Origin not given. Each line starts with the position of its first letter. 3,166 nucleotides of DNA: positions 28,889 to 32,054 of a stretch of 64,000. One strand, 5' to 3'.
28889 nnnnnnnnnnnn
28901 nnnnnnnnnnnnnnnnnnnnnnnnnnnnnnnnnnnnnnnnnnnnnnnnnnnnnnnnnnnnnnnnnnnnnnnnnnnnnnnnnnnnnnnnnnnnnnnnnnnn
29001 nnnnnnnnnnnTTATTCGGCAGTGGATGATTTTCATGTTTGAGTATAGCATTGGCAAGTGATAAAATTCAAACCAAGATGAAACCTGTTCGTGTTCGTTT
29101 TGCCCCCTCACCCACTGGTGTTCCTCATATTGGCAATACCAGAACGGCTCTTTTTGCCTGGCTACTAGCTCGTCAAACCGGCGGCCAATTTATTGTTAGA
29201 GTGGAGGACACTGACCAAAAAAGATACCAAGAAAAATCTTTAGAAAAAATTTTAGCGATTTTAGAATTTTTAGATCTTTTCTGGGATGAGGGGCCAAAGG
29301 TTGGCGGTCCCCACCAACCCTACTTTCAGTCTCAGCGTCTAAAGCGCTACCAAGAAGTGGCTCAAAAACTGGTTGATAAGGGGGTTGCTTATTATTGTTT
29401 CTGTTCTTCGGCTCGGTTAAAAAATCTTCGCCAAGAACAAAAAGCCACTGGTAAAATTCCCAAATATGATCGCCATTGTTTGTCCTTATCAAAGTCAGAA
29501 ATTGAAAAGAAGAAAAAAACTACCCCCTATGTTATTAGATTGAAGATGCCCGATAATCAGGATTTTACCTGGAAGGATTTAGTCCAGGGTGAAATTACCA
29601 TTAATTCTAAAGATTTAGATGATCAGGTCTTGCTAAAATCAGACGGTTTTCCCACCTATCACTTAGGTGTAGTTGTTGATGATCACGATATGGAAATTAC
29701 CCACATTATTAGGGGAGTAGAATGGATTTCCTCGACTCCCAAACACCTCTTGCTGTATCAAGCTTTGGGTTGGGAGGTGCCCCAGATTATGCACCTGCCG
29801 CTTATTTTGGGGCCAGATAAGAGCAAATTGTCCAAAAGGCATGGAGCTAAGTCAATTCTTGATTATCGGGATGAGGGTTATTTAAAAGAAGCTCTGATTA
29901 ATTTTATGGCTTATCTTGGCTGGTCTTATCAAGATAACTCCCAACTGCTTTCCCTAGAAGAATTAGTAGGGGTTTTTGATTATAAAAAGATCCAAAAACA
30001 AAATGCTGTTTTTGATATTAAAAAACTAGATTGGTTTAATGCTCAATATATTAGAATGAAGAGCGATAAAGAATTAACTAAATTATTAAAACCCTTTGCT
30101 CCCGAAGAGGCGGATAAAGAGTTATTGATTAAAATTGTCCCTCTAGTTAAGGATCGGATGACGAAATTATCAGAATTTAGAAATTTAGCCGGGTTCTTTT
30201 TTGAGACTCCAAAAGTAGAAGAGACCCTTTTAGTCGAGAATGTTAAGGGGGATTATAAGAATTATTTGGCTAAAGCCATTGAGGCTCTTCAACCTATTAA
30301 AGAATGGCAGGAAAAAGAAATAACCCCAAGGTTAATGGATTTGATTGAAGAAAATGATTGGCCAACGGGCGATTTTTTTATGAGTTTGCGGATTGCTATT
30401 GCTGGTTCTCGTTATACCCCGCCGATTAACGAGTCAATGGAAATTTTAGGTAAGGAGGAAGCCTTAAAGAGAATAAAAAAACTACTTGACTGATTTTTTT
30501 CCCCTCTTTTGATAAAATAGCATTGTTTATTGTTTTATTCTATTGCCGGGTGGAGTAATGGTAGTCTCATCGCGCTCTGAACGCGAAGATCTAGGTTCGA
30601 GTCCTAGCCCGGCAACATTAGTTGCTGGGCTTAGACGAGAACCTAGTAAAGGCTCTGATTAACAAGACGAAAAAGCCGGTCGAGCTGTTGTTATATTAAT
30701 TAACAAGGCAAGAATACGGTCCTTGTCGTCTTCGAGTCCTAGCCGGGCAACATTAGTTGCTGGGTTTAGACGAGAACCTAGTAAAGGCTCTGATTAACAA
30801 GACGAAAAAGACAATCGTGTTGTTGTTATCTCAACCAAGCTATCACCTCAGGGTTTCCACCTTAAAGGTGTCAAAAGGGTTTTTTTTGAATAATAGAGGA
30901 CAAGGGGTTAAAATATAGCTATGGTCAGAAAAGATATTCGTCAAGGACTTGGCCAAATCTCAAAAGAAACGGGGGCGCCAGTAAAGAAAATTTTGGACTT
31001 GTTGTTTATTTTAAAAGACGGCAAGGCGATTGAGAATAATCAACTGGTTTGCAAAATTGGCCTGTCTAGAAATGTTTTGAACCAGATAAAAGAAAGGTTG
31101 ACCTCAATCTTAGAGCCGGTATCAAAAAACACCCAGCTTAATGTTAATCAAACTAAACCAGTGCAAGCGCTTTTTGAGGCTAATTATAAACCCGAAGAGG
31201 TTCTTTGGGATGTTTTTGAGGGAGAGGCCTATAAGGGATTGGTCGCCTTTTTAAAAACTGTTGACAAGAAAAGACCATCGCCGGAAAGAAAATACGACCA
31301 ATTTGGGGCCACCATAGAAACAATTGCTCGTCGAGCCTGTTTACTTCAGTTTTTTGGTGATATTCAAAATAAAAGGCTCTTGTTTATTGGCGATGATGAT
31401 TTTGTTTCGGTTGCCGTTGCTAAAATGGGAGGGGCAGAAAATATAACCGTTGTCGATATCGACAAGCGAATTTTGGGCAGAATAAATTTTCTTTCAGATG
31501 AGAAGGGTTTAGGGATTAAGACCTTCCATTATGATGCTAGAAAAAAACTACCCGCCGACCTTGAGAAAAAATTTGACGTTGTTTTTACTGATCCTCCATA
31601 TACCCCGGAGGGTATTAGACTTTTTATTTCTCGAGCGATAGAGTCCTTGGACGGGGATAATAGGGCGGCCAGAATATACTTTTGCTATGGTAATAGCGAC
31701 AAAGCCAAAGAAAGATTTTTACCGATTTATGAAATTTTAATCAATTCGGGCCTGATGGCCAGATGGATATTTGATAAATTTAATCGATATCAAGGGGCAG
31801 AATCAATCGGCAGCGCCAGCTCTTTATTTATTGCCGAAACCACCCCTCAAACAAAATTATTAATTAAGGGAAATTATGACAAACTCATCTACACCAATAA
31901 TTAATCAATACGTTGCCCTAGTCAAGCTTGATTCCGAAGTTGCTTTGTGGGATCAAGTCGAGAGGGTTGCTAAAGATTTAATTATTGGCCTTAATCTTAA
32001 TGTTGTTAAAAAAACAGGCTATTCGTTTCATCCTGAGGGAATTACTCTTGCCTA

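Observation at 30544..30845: About 134-nt tandem duplication that starts inside the T-loop of tRNA-Gln(CUG)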

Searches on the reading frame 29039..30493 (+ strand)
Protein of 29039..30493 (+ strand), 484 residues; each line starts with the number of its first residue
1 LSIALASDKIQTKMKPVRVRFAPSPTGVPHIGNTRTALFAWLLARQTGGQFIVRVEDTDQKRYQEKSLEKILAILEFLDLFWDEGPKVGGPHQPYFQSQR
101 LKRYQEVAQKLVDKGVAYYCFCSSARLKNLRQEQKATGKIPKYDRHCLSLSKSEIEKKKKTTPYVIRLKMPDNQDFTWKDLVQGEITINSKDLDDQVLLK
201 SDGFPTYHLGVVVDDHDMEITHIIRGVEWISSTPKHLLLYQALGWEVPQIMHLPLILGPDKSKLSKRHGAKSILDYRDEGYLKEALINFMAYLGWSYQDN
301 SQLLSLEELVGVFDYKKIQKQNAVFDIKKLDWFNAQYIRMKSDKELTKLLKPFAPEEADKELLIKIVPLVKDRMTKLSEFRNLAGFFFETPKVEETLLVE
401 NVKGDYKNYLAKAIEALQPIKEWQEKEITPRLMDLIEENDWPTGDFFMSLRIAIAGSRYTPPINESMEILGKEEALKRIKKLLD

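Call 11: search_protein_families(library=pfam, proteins=[window:29039-30493:+])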
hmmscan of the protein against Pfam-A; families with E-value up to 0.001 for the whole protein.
window:29039-30493:+ (484 aa): 2 families
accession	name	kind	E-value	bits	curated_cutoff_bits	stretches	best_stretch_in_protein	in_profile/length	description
PF00749.27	tRNA-synt_1c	-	3.2e-103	345.4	23.4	1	17-332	2-314/314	tRNA synthetases class I (E and Q), catalytic domain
PF19269.4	Anticodon_2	-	6.3e-30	104.9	23.6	1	345-482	1-140/141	Anticodon binding domain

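Call 13: find_related_loci(query=window:29039-30493:+, collection=genome_contigs, flank=6000)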
Query window:29039-30493:+ (484 aa) in genome_contigs; peptide patterns used: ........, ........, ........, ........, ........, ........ (x = any residue, [..] = any of these).
71 stretches matched a pattern; 49 encode a relative of the query (tblastn E <= 1e-3); 49 distinct loci.
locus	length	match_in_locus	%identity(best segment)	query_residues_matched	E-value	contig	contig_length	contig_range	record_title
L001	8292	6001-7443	83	1-481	0e+0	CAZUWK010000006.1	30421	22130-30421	MAG TPA_asm: uncultured Gammaproteobacteria bacterium isolate SRP241326_co3_66 genome assembly, contig: NODE_2156_length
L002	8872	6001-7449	82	1-483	0e+0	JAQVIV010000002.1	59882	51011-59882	MAG: Candidatus Shapirobacteria bacterium isolate STE_48 NODE_838_length_59882_cov_7.863844_Sandtown_E, whole genome sho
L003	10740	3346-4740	48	15-479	3e-148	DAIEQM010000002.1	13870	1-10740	MAG TPA_asm: Candidatus Woesebacteria bacterium isolate clean1188 k141_1074236, whole genome shotgun sequence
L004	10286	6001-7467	46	6-483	2e-136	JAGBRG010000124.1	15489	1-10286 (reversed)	MAG: Spirochaetales bacterium isolate RGIG9374 Yak_Abomasum.Co__c1102115, whole genome shotgun sequence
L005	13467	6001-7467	46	6-483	2e-135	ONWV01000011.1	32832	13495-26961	uncultured Spirochaetaceae bacterium isolate RUG703 genome assembly, contig: scaffold_1396, whole genome shotgun sequenc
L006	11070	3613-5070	46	10-483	9e-135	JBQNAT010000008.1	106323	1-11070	MAG: Sphaerochaeta sp. isolate A27_bin.33 NODE_61_length_106323_cov_8.128731, whole genome shotgun sequence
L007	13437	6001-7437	46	17-483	5e-133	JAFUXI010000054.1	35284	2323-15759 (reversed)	MAG: Spirochaetales bacterium isolate RGIG4911 Roe_deer_Rumen-2__c310196, whole genome shotgun sequence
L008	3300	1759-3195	45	17-483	1e-137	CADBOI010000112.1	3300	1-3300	MAG: uncultured Spirochaetales bacterium isolate RUG14151 genome assembly, contig: RUG14151_asm_112, whole genome shotgu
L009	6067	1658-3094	45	17-483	3e-133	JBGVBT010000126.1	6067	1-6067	MAG: Sphaerochaetaceae bacterium isolate ruminal_MAG_400 ruminal_MAG_400_contig_0126, whole genome shotgun sequence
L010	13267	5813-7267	46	11-484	1e-132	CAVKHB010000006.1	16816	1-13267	Coriobacteriaceae bacterium isolate H07689-L1_cleanbin_000037 genome assembly, contig: Spades_H07689-L1_contig_1866, who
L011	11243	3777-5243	44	6-483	2e-133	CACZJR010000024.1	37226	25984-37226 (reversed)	MAG: uncultured Spirochaetales bacterium isolate RUG12683 genome assembly, contig: RUG12683_asm_24, whole genome shotgun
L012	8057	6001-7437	45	17-483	9e-132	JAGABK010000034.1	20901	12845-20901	MAG: Spirochaetales bacterium isolate RGIG8289 Water_buffalos_Rumen.Co__c1440091, whole genome shotgun sequence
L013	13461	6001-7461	44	10-484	2e-131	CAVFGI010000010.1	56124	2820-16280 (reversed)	Selenomonadaceae bacterium isolate H07645-L1_cleanbin_000029 genome assembly, contig: Spades_H07645-L1_contig_204, whole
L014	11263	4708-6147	45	17-484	5e-131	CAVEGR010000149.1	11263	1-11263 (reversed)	Phocaeicola massiliensis isolate H07668-L1_cleanbin_000027 genome assembly, contig: Spades_H07668-L1_contig_2867, whole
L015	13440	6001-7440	44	17-484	7e-131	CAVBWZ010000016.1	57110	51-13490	Bacteroidaceae bacterium isolate H07624-L1_cleanbin_000022 genome assembly, contig: Spades_H07624-L1_contig_201, whole g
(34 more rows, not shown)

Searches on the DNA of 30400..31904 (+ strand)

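Call 8: search_rna_families(source=window, start=30400, end=31000, threshold=evalue, max_evalue=10, show_alignments=3)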
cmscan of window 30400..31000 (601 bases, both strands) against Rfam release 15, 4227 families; matches with E-value up to 10: 6.
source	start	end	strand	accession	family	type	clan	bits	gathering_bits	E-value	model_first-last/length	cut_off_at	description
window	30544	30615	+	RF00005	tRNA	Gene; tRNA;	CL00001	62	29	4.8e-13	1-71/71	no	tRNA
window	30591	30646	+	RF03306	mir-3923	Gene; miRNA;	-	17.2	94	2.6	1-83/83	no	mir-3923 microRNA precursor family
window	30544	30614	+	RF01684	mascRNA-menRNA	Gene;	-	16.7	42.5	1.4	1-56/56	no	MALAT1-associated small cytoplasmic RNA/MEN beta RNA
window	30591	30646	-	RF03306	mir-3923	Gene; miRNA;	-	15.8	94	6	1-83/83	no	mir-3923 microRNA precursor family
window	30403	30464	-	RF00462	IRES_APC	Cis-reg; IRES;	-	14.1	50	9.9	1-53/53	no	APC internal ribosome entry site (IRES)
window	30795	30828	+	RF02769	Ysr202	Gene; sRNA;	-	9.3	315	3.7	88-121/282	no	Yersinia sRNA 202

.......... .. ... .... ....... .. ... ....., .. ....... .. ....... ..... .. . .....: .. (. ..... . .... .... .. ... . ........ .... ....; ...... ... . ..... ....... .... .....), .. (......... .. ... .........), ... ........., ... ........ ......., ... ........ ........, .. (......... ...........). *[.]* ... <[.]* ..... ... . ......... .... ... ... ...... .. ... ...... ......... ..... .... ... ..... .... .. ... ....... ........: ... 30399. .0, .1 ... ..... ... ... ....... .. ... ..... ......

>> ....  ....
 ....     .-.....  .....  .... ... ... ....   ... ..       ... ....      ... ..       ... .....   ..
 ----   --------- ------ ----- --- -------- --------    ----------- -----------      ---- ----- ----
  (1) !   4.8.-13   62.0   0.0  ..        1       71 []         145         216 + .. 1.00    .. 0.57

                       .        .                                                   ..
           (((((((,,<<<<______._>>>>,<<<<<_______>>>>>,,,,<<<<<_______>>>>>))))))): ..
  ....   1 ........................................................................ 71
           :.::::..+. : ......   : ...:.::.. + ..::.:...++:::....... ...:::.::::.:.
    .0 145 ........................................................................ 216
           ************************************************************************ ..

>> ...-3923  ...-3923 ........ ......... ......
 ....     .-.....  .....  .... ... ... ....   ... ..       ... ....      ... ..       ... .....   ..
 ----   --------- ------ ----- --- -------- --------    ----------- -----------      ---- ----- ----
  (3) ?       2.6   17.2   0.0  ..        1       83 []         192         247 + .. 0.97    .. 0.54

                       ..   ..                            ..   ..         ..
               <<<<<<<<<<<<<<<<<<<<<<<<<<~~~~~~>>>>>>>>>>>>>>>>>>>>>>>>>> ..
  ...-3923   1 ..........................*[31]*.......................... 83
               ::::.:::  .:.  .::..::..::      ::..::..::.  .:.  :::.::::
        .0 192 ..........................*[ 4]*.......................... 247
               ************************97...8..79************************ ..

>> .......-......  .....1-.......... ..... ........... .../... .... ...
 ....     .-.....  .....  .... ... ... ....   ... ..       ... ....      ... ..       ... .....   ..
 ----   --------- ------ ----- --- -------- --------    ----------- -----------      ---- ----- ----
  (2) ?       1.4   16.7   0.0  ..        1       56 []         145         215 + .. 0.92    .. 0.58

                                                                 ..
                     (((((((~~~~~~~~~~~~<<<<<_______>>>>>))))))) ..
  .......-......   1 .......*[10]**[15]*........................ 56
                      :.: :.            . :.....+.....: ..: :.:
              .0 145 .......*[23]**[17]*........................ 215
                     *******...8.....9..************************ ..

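Call 32: search_rna_families(sources=[L050, L052, L056, L002, L055], threshold=gathering)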
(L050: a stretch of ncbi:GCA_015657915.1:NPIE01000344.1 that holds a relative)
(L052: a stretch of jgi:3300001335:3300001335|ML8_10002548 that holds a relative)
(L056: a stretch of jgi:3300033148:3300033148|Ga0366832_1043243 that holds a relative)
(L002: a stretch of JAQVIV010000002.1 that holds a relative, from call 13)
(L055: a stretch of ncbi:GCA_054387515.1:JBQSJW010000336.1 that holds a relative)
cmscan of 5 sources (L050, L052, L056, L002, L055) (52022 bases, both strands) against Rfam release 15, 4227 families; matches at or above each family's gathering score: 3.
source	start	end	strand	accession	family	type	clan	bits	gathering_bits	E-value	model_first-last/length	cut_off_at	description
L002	8678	8748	+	RF00005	tRNA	Gene; tRNA;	CL00001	62.4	29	3.1e-11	1-71/71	no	tRNA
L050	4682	4753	+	RF00005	tRNA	Gene; tRNA;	CL00001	62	29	4.1e-11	1-71/71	no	tRNA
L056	796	866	+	RF00005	tRNA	Gene; tRNA;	CL00001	55.4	29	2.6e-09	1-71/71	no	tRNA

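Call 33: search_rna_families(source=L052, start=2250, end=2850, threshold=evalue, max_evalue=10, show_alignments=3)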
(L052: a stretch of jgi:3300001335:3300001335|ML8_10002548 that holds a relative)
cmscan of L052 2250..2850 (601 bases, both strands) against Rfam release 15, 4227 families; matches with E-value up to 10: 5.
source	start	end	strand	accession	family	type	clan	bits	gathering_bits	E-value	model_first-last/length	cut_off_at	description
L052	2280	2342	+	RF01475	rli45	Gene; antisense;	-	16.4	60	8.5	1-78/78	no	Listeria snRNA rli45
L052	2694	2729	+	RF00361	snoZ119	Gene; snRNA; snoRNA; CD-box;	-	15.7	70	8.6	1-98/98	no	Small nucleolar RNA Z119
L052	2642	2682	-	RF04294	mir-3578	Gene; miRNA;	CL00149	15.5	78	8.7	1-82/82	no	mir-3578 microRNA precursor family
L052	2323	2384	+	RF01143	sR16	Gene; snRNA; snoRNA; CD-box;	-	15.2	70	2.7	1-53/53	no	Small nucleolar RNA sR16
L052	2355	2427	-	RF00317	snoZ163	Gene; snRNA; snoRNA; CD-box;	-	14.4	39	4.6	1-90/90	no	Small nucleolar RNA Z163/Z177 family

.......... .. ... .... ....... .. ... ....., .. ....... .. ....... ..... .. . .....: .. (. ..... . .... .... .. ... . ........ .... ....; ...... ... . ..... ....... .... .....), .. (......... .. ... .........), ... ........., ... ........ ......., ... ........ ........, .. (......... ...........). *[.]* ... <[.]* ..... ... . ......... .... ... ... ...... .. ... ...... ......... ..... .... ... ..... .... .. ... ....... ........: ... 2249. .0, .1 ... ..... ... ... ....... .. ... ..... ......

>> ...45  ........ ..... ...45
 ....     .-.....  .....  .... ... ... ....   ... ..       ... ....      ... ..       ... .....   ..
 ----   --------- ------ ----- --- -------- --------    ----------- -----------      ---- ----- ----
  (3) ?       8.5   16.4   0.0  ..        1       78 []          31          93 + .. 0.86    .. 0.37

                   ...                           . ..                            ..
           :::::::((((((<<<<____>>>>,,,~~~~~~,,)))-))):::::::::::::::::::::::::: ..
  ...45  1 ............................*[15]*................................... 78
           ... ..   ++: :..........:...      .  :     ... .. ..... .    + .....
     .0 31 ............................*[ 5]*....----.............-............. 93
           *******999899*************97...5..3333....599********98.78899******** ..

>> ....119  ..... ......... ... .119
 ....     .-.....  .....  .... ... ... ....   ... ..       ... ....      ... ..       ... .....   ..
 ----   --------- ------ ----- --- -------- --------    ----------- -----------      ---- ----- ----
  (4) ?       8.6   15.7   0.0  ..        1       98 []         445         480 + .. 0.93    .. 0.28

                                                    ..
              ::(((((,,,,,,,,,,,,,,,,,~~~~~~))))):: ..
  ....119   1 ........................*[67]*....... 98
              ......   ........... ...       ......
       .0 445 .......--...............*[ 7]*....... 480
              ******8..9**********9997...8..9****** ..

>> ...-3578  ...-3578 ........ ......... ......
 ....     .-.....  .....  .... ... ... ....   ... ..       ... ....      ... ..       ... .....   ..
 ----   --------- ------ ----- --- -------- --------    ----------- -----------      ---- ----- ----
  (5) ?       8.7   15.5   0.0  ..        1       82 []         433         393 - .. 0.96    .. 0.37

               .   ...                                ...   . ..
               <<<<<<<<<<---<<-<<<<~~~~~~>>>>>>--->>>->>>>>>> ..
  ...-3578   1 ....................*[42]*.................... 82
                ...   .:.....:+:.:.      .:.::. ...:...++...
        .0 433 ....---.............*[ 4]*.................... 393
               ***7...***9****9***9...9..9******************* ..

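Call 107: search_dna_similar(query=window:30617-30735:+, collection=phages, mode=distant, max_evalue=0.01, max_rows=10)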
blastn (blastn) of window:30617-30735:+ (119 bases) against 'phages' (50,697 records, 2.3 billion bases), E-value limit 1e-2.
No match.

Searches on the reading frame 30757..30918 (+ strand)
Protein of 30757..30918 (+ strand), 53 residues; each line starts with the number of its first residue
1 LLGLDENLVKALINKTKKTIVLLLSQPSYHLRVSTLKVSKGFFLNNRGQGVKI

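Call 11: search_protein_families(library=pfam, proteins=[window:30757-30918:+])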
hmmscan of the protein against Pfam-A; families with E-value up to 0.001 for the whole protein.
window:30757-30918:+ (53 aa): 0 families
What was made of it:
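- Tried and rejected: The 53-aa ORF at 30757-30918 has no Pfam hit (call 11).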
